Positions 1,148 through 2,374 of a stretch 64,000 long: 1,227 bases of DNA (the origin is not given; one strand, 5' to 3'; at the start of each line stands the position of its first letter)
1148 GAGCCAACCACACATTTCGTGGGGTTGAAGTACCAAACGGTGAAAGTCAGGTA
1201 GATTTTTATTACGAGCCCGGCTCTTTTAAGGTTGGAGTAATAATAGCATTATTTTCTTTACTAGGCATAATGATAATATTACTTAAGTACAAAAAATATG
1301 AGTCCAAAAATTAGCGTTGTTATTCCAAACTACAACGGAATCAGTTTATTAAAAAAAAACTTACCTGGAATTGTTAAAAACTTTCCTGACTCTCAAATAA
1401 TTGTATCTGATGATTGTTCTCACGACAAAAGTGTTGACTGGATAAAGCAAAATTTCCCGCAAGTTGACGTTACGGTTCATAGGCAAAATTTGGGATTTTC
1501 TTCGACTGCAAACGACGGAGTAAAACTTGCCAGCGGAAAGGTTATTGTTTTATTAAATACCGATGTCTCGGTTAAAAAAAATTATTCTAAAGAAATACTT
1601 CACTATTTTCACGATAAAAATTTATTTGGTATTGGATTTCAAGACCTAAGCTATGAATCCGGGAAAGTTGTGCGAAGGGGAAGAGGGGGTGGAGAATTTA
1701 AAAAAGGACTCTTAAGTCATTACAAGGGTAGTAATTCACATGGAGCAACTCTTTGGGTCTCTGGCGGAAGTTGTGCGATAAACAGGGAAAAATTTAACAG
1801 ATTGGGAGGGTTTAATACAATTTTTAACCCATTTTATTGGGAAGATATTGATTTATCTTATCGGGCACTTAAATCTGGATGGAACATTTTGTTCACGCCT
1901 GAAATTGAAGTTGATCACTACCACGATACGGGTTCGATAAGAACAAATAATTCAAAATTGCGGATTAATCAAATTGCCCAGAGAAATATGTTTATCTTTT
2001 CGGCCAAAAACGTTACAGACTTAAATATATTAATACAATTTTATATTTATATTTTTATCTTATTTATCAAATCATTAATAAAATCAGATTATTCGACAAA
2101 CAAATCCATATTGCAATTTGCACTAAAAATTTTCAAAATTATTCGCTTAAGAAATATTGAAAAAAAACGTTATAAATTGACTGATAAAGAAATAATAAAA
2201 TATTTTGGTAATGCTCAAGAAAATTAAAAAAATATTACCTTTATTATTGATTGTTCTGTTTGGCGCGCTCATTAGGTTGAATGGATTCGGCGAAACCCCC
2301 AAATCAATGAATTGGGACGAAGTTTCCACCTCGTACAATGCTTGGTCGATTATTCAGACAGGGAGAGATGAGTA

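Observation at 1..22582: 22-kb uninterrupted co-directional glycan-assembly operon with unusually many GT-C enzymes and no obvious exporter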

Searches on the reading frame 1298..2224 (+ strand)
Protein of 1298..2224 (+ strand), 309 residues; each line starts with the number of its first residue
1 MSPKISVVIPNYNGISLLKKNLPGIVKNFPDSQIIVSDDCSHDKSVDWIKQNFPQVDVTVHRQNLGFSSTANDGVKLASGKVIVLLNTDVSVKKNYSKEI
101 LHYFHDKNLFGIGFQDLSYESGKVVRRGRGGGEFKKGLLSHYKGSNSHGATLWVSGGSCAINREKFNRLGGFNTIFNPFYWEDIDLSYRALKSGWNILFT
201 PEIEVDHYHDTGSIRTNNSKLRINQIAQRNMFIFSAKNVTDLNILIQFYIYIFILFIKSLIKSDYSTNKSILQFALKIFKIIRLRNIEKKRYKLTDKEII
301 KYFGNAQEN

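Call 5: search_protein_families(library=pfam, proteins=[window:1298-2224:+], max_evalue=0.01)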
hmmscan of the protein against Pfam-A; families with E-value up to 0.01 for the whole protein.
window:1298-2224:+ (309 aa): 5 families
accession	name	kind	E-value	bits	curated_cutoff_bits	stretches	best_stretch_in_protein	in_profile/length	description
PF13641.12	Glyco_tranf_2_3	-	5.6e-19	69.5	27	1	3-212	1-216/230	Glycosyltransferase like family 2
PF00535.33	Glycos_transf_2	-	1.5e-17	64.5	23.3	1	6-165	1-162/168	Glycosyl transferase family 2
PF13632.12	Glyco_trans_2_3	-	5e-06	26.9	27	1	82-205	1-121/198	Glycosyl transferase family group 2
PF02709.20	Glyco_transf_7C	-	0.00036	20.5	23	1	155-202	20-67/78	N-terminal domain of galactosyltransferase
PF10111.15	Glyco_tranf_2_2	-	0.00071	19.6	27.3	1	7-197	2-206/276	Glycosyltransferase like family 2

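Call 9: find_encoding_contigs(protein=window:1298-2224:+, flank=10000, max_places=6)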
Protein window:1298-2224:+ (309 aa): 5 contigs read that carry it; 5 places shown.
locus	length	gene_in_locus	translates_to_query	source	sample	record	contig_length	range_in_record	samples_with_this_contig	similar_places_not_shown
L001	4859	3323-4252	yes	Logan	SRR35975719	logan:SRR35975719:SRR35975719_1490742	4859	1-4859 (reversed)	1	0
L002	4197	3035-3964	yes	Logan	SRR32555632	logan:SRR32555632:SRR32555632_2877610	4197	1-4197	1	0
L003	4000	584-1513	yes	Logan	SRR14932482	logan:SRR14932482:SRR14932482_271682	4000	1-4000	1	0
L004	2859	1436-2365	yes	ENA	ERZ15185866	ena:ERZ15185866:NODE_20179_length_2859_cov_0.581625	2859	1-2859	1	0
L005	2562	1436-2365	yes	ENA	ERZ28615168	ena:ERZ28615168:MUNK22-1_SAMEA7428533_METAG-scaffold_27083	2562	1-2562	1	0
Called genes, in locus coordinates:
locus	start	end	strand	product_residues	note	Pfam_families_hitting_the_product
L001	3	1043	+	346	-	?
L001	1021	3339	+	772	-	PF09586:YfhO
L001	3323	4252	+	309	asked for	PF00535:Glycos_transf_2, PF13641:Glyco_tranf_2_3, PF13632:Glyco_trans_2_3 (weak)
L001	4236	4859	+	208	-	?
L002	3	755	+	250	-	?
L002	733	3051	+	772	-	PF09586:YfhO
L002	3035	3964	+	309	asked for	PF00535:Glycos_transf_2, PF13641:Glyco_tranf_2_3, PF13632:Glyco_trans_2_3 (weak)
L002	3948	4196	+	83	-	?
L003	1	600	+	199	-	?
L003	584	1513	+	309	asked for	PF00535:Glycos_transf_2, PF13641:Glyco_tranf_2_3, PF13632:Glyco_trans_2_3 (weak)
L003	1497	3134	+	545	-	PF02366:PMT (weak), PF13231:PMT_2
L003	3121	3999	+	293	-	?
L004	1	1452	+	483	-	?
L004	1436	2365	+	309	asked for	PF00535:Glycos_transf_2, PF13641:Glyco_tranf_2_3, PF13632:Glyco_trans_2_3 (weak)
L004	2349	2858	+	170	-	?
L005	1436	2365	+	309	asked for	PF00535:Glycos_transf_2, PF13641:Glyco_tranf_2_3, PF13632:Glyco_trans_2_3 (weak)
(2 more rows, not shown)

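Call 10: search_protein_families(library=pfam, proteins=[L001:3-1040:+], max_evalue=1)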
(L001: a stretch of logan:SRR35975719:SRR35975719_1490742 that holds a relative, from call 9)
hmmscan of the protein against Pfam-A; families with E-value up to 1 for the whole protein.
L001:3-1040:+ (346 aa): 4 families
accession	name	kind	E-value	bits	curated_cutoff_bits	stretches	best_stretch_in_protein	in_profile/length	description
PF00534.26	Glycos_transf_1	-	6.9e-26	91.2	26.4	1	156-326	11-170/172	Glycosyl transferases group 1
PF13692.12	Glyco_trans_1_4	-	5.8e-17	62.7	27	1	161-313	2-141/142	Glycosyl transferases group 1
PF13439.12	Glyco_transf_4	-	0.0001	22.8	28.5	1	13-152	2-167/170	Glycosyltransferase Family 4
PF13524.12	Glyco_trans_1_2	-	0.00072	20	25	1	219-325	27-125/144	Glycosyl transferase-like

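Call 12: find_related_loci(query=L001:1021-3336:+, collection=genome_contigs, flank=10000)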
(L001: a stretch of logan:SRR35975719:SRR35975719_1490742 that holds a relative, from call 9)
Query L001:1021-3336:+ (772 aa) in genome_contigs; peptide patterns used: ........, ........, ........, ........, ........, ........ (x = any residue, [..] = any of these).
100 stretches matched a pattern, but none encodes a relative of the query by tblastn (E <= 1e-3).

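Call 16: search_protein_families(library=ncbifam, proteins=[L001:1021-3336:+, window:1298-2224:+], max_evalue=0.01)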
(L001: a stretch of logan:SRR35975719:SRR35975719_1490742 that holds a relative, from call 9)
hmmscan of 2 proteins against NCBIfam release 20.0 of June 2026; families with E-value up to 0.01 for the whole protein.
L001:1021-3336:+ (772 aa): 1 family
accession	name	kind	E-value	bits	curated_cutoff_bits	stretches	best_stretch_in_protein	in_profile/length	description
NF047590.1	GlcsyltransPgfM2Strep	equivalog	1.1e-05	23.9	1500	1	699-765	814-880/884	glycosyltransferase PgfM2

window:1298-2224:+ (309 aa): 17 families
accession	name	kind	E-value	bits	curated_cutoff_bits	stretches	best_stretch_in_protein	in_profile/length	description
NF041875.1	EPS_EpsD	equivalog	1.7e-16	60.5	370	2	5-99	1-99/325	exopolysaccharide biosynthesis glycosyltransferase EpsD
TIGR03965.1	mycofact_glyco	equivalog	3.5e-16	59.1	280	1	3-210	74-283/467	mycofactocin biosynthesis glycosyltransferase MftF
TIGR04283.1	glyco_like_mftF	equivalog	2.6e-13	50.1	182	1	5-223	1-204/221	TIGR04283 family arsenosugar biosynthesis glycosyltransferase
TIGR03937.1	PgaC_IcaA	equivalog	1.6e-12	47.1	422.3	1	3-202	45-245/407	poly-beta-1,6-N-acetyl-D-glucosamine synthase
NF007482.0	PRK10073.1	equivalog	7.3e-11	41.6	423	1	2-103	5-109/334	glycosyltransferase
NF038299.1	EPS_HpsN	equivalog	6.5e-10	38.5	425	1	3-111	1-113/317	hormogonium polysaccharide biosynthesis glycosyltransferase HpsN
NF047683.1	TeichurnBiosyTuaG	equivalog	1.4e-08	34.7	400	1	2-108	5-115/252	teichuronic acid biosynthesis protein TuaG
NF050050.1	ProtGlycPglI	equivalog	4.8e-08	32.7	500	1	3-98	2-102/306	GalNAc(5)-diNAcBac-PP-undecaprenol beta-1,3-glucosyltransferase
TIGR04195.1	S_glycosyl_SunS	equivalog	4.2e-07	29.1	350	1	3-98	57-150/421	SunS family peptide S-glycosyltransferase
NF053739.1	GlytfEpsEBac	equivalog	3.2e-06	26.3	450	1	3-261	1-250/265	glycosyltransferase EpsE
NF038302.1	EPS_HpsE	equivalog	3.9e-05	22.8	300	0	4-106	2-113/307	hormogonium polysaccharide biosynthesis glycosyltransferase HpsE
TIGR03469.1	HpnB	hypoth_equivalog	0.00048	19.3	379.25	0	3-52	44-95/386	hopene-associated glycosyltransferase HpnB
NF058614.1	PPMAGASynPpgS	equivalog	0.0014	18.1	370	1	6-79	3-72/226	polyprenyl-phospho-N-acetylgalactosaminyl synthase PpgS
NF041394.1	GtaseAglG_Halo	equivalog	0.0015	17.9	440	1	45-111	45-114/304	glucosyl-dolichyl phosphate glucuronosyltransferase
TIGR03472.1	HpnI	equivalog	0.0018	17.2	310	0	5-201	43-246/373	bacteriohopanetetrol glucosamine biosynthesis glycosyltransferase HpnI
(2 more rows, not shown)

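Call 18: find_related_loci(query=L001:1021-3336:+, collection=metagenome_contigs, flank=10000)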
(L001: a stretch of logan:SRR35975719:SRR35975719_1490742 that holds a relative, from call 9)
Query L001:1021-3336:+ (772 aa) in metagenome_contigs; peptide patterns used: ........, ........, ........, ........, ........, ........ (x = any residue, [..] = any of these).
235 stretches matched a pattern, but none encodes a relative of the query by tblastn (E <= 1e-3).

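Call 19: find_homologous_proteins(query=L001:1021-3336:+, max_evalue=0.00001)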
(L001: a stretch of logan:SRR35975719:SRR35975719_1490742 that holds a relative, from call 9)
Query L001:1021-3336:+ (772 aa): 402 proteins with E <= 0.00001 among 8000 candidates; the best 120 are listed.
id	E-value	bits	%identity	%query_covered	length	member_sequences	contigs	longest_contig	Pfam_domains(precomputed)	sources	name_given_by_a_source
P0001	0.0e+0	1700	100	100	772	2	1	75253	PF09586.17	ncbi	-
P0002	0.0e+0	1236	70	100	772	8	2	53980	PF09586.17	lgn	-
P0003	1.5e-256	872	52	97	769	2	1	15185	PF09586.17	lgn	-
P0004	1.6e-256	872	52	99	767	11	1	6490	PF09586.17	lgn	-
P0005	1.5e-251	855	51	100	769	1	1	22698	PF09586.17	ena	-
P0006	9.2e-187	641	46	88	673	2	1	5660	PF09586.17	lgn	-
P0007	5.2e-146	506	40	93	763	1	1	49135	PF09586.17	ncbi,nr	ncbi:MAG: YfhO family protein [bacterium]|nr:YfhO family protein [bacterium]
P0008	7.0e-142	493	38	93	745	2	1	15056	PF09586.17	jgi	-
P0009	1.1e-141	492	37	99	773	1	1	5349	PF09586.17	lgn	-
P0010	4.9e-141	490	37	99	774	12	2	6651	PF09586.17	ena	-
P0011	5.9e-141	490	38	92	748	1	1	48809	PF09586.17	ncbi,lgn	-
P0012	1.6e-140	488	37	97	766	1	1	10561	PF09586.17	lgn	-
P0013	3.9e-140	487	38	100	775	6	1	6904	PF09586.17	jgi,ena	-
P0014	6.5e-140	486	39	95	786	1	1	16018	PF09586.17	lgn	-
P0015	1.0e-139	486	37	98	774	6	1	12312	PF09586.17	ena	-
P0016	1.1e-139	485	38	92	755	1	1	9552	PF09586.17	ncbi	-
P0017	1.2e-139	485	40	96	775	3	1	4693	PF09586.17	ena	-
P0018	1.6e-139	485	40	92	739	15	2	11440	PF09586.17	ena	-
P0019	2.7e-139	484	40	92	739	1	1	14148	PF09586.17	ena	-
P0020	2.7e-139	484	39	92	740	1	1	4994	PF09586.17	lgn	-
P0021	3.1e-139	484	40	92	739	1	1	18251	PF09586.17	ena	-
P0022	3.1e-139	484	40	92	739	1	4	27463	PF09586.17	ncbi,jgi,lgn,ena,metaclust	metaclust:\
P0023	3.7e-139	484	40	92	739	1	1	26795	PF09586.17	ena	-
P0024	8.0e-139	483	38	94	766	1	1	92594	PF09586.17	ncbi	-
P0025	8.8e-139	482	38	95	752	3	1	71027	PF09586.17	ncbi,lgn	-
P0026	2.7e-138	481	40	92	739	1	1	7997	PF09586.17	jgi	-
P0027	3.0e-138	481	40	92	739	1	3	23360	PF09586.17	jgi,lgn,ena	-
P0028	3.2e-138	481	40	92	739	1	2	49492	PF09586.17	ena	-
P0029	5.0e-138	480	38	92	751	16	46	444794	PF09586.17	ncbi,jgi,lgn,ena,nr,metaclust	ncbi:MAG: hypothetical protein UT87_C0008G0010 [Candidatus Levybacteria bacterium GW2011_GWC1_40_19]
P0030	2.8e-137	477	37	97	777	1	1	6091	PF09586.17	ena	-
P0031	5.4e-137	477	37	98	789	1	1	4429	PF09586.17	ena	-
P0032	5.9e-137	476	37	100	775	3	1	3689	PF09586.17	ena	-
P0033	8.6e-137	476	37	93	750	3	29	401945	PF09586.17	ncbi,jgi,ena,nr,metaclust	ncbi:MAG: hypothetical protein A3C30_00695 [Candidatus Levybacteria bacterium RIFCSPHIGHO2_02_FULL_4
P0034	1.3e-136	475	36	100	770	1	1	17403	PF09586.17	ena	-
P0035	1.7e-136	475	39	96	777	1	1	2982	PF09586.17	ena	-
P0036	1.8e-136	475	39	93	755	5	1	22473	PF09586.17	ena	-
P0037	2.0e-136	475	38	95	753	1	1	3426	PF09586.17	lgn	-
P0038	2.8e-136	474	38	95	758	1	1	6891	PF09586.17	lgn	-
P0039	3.1e-136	474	36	95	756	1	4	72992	PF09586.17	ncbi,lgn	-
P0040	3.3e-136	474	37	99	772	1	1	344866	PF09586.17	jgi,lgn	jgi:uncharacterized membrane protein YfhO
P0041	3.3e-136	474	37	96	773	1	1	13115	PF09586.17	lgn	-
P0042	4.4e-136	474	40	94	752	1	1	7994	PF09586.17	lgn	-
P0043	7.8e-136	473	38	93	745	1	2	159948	PF09586.17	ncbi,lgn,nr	ncbi:MAG TPA: YfhO family protein [Candidatus Saccharimonadales bacterium]|nr:YfhO family protein [C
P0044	1.0e-135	472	38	99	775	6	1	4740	PF09586.17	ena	-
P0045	1.8e-135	472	37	95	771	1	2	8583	PF10131.16,PF09586.17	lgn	-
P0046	3.6e-135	470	38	97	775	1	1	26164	PF09586.17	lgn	-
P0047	4.5e-135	470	38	94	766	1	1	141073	PF09586.17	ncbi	-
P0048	9.4e-135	469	39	92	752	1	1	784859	PF09586.17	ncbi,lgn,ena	-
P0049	2.5e-134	468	37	96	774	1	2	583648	PF09586.17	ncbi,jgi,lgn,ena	-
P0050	3.2e-134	467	39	92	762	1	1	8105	PF09586.17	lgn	-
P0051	3.6e-134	467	37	97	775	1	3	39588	PF09586.17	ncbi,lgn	-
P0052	4.3e-134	467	39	92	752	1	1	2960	PF09586.17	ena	-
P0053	4.8e-134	467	37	98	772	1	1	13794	PF09586.17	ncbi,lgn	-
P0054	5.9e-134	466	38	96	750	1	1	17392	PF09586.17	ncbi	-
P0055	5.9e-134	466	37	96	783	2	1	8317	PF09586.17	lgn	-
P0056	6.1e-134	466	39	92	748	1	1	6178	PF09586.17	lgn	-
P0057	6.7e-134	466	37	95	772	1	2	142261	PF09586.17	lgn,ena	-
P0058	7.9e-134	466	37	94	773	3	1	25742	PF09586.17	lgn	-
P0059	1.5e-133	465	36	95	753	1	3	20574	PF09586.17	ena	-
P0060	2.1e-133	465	37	94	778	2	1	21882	PF09586.17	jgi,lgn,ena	-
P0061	2.7e-133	464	37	95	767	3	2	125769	PF09586.17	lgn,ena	-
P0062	3.7e-133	464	38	92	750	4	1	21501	PF09586.17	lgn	-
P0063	4.5e-133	464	37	94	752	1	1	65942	PF09586.17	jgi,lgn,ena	-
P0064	6.0e-133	463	36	96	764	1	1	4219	PF09586.17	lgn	-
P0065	6.5e-133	463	38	93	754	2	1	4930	PF09586.17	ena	-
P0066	3.7e-132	461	38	99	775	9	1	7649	PF09586.17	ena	-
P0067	8.8e-132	459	37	92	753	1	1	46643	PF09586.17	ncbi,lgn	-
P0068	9.2e-132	459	36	95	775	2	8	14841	PF09586.17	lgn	-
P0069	1.1e-131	459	37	95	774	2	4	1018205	PF09586.17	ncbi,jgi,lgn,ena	-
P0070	3.0e-131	458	35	95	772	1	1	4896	PF09586.17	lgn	-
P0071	3.1e-131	457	38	93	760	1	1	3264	PF09586.17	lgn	-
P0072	3.8e-131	457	37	94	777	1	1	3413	PF09586.17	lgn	-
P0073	4.6e-131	457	37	95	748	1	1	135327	PF09586.17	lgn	-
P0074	4.7e-131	457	38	95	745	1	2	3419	PF09586.17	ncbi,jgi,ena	-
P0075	7.2e-131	456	36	99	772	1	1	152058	PF09586.17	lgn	-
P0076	7.3e-131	456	36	94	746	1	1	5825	PF09586.17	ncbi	-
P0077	1.9e-130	455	39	92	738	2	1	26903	PF09586.17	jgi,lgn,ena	-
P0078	2.9e-130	454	38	92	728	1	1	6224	PF09586.17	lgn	-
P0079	4.4e-130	454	38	92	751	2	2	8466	PF09586.17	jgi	-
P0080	6.0e-130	453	38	92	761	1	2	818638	PF09586.17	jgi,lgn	jgi:uncharacterized membrane protein YfhO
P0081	6.1e-130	453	37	92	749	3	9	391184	PF09586.17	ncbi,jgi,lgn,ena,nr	ncbi:MAG: hypothetical protein A2684_03425 [Candidatus Levybacteria bacterium RIFCSPHIGHO2_01_FULL_3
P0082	1.0e-129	452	39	92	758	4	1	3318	PF09586.17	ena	-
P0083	1.2e-129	452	37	94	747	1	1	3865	PF09586.17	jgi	jgi:hypothetical protein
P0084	1.5e-129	452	39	93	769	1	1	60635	PF09586.17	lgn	-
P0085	1.6e-129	452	36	95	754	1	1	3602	PF09586.17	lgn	-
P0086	4.6e-129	450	38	92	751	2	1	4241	PF09586.17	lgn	-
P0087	4.7e-129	450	36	96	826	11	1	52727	PF09586.17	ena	-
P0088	8.7e-129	449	37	93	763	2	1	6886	PF09586.17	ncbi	-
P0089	1.0e-128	449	38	92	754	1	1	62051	PF09586.17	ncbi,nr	ncbi:MAG TPA: YfhO family protein [Patescibacteria group bacterium]|nr:YfhO family protein [Patescib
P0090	1.0e-128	449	36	94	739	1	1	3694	PF09586.17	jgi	jgi:hypothetical protein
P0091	1.5e-128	449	37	96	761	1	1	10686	PF09586.17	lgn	-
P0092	2.4e-128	448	38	94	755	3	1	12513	PF09586.17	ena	-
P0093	2.8e-128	448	37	92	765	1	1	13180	PF09586.17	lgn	-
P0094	3.9e-128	447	37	92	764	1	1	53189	PF09586.17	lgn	-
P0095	5.4e-128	447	37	94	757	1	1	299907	PF09586.17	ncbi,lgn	-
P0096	8.9e-128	446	35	98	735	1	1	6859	PF09586.17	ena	-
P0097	1.0e-127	446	37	95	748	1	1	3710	PF09586.17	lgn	-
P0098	1.3e-127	446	36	96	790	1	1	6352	PF09586.17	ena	-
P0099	1.3e-127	446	37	92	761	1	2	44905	PF09586.17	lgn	-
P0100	1.3e-127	445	34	97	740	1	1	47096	PF09586.17,PF24677.2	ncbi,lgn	-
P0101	2.1e-127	445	37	92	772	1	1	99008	PF09586.17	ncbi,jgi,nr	ncbi:hypothetical protein C4559_03275 [Candidatus Microgenomates bacterium]|nr:MAG: hypothetical pro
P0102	2.7e-127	444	36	93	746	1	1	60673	PF09586.17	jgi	jgi:hypothetical protein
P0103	4.6e-127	444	38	92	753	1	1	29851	PF09586.17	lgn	-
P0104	1.0e-126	443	37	94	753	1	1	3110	PF09586.17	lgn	-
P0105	1.6e-126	442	37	96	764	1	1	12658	PF09586.17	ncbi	-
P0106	1.7e-126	442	38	92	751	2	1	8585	PF09586.17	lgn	-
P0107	2.5e-126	441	37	96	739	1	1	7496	PF09586.17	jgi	jgi:hypothetical protein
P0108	2.9e-126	441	36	93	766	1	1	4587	PF09586.17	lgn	-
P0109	3.8e-126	441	37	92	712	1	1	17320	PF09586.17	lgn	-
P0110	5.0e-126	440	38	92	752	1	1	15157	PF09586.17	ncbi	-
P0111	9.5e-126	439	36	92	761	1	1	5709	PF09586.17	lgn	-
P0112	1.0e-125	439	35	95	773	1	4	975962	PF09586.17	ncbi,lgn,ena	-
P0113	1.2e-125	439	38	93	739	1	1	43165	PF09586.17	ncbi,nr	ncbi:MAG: YfhO family protein [bacterium]|nr:YfhO family protein [bacterium]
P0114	1.2e-125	439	36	92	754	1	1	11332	PF09586.17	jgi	jgi:uncharacterized membrane protein YfhO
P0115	1.6e-125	439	37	92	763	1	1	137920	PF09586.17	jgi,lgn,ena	-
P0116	7.0e-125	436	36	92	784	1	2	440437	PF09586.17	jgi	jgi:hypothetical protein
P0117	1.6e-124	435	36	92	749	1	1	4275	PF09586.17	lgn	-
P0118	1.9e-124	435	35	98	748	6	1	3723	PF09586.17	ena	-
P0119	2.9e-124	434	36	92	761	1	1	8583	PF09586.17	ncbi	-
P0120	3.1e-124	434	38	92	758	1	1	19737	PF09586.17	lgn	-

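Call 20: find_encoding_contigs(protein=P0001, flank=10000, max_places=4)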
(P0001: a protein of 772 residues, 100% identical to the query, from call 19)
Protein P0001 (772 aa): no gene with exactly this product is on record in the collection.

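Call 21: find_encoding_contigs(protein=P0002, flank=10000, max_places=3)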
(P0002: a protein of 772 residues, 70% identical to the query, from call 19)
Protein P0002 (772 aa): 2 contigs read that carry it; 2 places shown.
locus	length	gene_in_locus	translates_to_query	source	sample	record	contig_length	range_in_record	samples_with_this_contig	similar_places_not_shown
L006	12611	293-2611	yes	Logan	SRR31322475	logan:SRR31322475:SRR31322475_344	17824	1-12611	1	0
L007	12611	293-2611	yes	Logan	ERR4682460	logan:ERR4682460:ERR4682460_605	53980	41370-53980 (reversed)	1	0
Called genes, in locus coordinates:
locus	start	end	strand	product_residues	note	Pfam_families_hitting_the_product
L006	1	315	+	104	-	?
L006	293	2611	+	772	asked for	PF09586:YfhO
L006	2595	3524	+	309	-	PF00535:Glycos_transf_2, PF13641:Glyco_tranf_2_3, PF13632:Glyco_trans_2_3 (weak)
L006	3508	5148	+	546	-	PF13231:PMT_2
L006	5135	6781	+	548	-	PF13231:PMT_2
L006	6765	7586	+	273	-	PF00535:Glycos_transf_2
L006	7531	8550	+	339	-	PF13439:Glyco_transf_4, PF13579:Glyco_trans_4_4 (weak), PF00534:Glycos_transf_1, PF13692:Glyco_trans_1_4, PF20706:GT4-conflict (weak)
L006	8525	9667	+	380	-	-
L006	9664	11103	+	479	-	PF13231:PMT_2 (weak)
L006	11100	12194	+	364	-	PF00534:Glycos_transf_1, PF13692:Glyco_trans_1_4, PF20706:GT4-conflict (weak)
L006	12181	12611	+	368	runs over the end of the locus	PF13439:Glyco_transf_4 (weak), PF20706:GT4-conflict (weak), PF00534:Glycos_transf_1, PF13692:Glyco_trans_1_4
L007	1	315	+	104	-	?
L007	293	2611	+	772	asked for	PF09586:YfhO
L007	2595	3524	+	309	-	PF00535:Glycos_transf_2, PF13641:Glyco_tranf_2_3, PF13632:Glyco_trans_2_3 (weak)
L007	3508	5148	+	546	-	PF13231:PMT_2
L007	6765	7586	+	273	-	PF00535:Glycos_transf_2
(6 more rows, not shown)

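Call 22: find_encoding_contigs(protein=P0005, flank=10000, max_places=2)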
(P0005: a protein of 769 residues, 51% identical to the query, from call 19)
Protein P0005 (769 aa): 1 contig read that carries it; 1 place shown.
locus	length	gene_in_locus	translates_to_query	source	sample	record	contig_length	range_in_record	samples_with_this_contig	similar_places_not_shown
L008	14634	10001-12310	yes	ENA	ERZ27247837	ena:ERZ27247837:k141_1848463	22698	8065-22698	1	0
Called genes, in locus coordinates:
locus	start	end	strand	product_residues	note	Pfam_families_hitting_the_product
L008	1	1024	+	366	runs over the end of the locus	PF26314:MptA_B_family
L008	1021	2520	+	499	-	PF13231:PMT_2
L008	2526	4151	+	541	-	PF10131:PTPS_related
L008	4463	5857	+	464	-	PF10131:PTPS_related (faint)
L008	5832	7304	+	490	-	PF01943:Polysacc_synt, PF13440:Polysacc_synt_3, PF03023:MurJ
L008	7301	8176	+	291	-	PF00535:Glycos_transf_2, PF13641:Glyco_tranf_2_3, PF13632:Glyco_trans_2_3 (weak)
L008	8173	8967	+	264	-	PF00535:Glycos_transf_2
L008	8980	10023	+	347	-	PF00534:Glycos_transf_1, PF13692:Glyco_trans_1_4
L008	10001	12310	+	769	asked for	PF09586:YfhO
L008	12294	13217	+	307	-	PF00535:Glycos_transf_2, PF13641:Glyco_tranf_2_3, PF02709:Glyco_transf_7C (weak)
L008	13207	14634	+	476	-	?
